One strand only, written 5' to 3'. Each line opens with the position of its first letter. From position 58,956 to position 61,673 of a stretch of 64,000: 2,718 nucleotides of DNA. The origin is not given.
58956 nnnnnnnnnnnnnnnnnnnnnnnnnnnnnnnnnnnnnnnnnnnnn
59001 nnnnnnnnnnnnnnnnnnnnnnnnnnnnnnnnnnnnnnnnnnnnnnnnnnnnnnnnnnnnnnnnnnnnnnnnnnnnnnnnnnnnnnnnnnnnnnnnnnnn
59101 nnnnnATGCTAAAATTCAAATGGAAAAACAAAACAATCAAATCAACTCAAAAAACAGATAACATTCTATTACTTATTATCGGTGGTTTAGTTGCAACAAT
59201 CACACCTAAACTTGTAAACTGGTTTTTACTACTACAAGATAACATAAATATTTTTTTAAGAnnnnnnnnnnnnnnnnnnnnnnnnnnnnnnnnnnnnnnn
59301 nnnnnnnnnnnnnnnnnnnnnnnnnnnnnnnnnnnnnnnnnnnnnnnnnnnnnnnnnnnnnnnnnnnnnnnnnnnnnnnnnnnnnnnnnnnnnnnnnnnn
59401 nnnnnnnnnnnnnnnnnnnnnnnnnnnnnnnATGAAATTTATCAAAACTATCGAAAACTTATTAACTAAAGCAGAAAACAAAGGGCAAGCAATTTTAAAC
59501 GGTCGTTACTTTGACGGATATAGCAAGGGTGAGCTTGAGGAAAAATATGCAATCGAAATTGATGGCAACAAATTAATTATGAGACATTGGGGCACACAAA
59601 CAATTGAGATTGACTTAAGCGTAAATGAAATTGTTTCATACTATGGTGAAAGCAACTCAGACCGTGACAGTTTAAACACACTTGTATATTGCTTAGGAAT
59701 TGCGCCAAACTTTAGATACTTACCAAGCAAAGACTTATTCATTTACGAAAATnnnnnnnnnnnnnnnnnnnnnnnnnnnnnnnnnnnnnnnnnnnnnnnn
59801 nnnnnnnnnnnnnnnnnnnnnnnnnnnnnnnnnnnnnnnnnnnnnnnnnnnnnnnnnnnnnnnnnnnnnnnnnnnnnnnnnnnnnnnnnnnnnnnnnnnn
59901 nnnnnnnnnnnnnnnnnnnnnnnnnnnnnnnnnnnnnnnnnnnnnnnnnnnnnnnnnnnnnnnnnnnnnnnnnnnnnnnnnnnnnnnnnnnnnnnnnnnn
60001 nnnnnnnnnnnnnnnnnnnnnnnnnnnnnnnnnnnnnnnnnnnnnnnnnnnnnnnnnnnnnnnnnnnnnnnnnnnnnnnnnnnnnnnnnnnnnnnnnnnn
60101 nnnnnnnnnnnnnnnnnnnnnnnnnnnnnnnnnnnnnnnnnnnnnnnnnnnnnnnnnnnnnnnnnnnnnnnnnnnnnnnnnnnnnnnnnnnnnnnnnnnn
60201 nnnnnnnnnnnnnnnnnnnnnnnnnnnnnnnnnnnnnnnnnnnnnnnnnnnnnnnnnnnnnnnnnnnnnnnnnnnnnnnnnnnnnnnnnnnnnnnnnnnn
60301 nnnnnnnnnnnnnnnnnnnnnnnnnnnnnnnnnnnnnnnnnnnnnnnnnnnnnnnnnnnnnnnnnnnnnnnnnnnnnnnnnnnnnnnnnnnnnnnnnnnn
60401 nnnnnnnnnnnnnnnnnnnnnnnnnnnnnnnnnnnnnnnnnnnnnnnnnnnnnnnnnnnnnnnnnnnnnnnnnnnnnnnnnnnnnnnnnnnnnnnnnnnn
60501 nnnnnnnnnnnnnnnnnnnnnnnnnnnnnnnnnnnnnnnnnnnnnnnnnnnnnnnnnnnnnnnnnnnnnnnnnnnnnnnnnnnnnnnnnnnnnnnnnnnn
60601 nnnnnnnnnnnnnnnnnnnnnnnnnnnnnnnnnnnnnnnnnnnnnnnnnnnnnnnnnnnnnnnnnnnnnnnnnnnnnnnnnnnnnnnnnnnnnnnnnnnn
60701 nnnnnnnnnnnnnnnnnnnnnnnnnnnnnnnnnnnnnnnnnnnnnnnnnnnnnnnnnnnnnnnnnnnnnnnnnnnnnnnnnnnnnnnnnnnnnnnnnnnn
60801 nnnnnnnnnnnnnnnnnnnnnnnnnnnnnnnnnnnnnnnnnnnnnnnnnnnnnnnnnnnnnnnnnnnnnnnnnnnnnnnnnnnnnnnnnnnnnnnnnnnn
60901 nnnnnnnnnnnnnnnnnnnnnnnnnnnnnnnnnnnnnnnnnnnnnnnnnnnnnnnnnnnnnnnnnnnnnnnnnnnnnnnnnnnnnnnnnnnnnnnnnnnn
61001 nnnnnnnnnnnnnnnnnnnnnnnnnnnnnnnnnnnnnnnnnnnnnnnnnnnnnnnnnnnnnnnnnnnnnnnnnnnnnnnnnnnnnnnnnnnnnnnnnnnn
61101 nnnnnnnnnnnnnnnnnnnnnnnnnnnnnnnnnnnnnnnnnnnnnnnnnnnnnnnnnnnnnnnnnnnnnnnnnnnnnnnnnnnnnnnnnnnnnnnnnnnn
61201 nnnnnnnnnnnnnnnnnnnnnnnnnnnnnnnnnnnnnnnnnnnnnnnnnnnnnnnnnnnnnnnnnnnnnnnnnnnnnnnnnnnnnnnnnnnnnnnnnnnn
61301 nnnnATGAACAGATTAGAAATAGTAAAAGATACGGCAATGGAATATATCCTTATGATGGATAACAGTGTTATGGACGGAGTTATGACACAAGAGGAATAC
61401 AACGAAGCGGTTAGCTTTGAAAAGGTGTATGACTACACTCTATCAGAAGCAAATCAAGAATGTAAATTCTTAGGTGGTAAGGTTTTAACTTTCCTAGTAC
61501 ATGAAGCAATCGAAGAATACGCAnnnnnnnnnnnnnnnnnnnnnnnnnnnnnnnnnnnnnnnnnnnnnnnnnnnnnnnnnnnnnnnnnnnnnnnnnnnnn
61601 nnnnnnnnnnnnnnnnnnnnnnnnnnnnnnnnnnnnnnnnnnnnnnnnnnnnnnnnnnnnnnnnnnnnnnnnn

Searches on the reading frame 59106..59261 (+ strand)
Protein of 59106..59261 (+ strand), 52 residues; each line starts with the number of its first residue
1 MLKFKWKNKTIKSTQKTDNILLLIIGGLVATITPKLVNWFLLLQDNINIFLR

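Call 57: search_protein_families(library=phrogs, proteins=[window:59106-59261:+], max_evalue=0.001)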
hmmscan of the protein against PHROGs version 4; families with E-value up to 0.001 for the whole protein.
window:59106-59261:+ (52 aa): 1 family
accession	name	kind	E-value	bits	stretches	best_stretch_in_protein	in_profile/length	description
phrog_3325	-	other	3.1e-34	118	1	1-52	1-52/52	TreN-like membrane protein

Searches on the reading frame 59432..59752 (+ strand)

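Call 57: search_protein_families(library=phrogs, proteins=[window:59432-59752:+], max_evalue=0.001)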
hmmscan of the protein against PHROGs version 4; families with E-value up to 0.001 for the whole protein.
window:59432-59752:+ (107 aa): 1 family
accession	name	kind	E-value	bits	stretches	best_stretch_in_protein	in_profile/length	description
phrog_3276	-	unknown function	1.5e-65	219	1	1-107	1-107/107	-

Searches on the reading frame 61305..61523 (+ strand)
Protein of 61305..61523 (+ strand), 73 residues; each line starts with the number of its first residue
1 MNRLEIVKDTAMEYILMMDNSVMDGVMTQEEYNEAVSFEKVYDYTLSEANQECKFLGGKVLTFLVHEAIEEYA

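Call 57: search_protein_families(library=phrogs, proteins=[window:61305-61523:+], max_evalue=0.001)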
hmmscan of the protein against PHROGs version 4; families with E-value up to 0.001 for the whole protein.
window:61305-61523:+ (73 aa): 2 families
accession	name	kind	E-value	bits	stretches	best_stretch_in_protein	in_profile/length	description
phrog_8721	-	unknown function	5.4e-53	178.1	1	1-73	1-73/73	-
phrog_22747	-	unknown function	7.2e-06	27.5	1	6-46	12-55/102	-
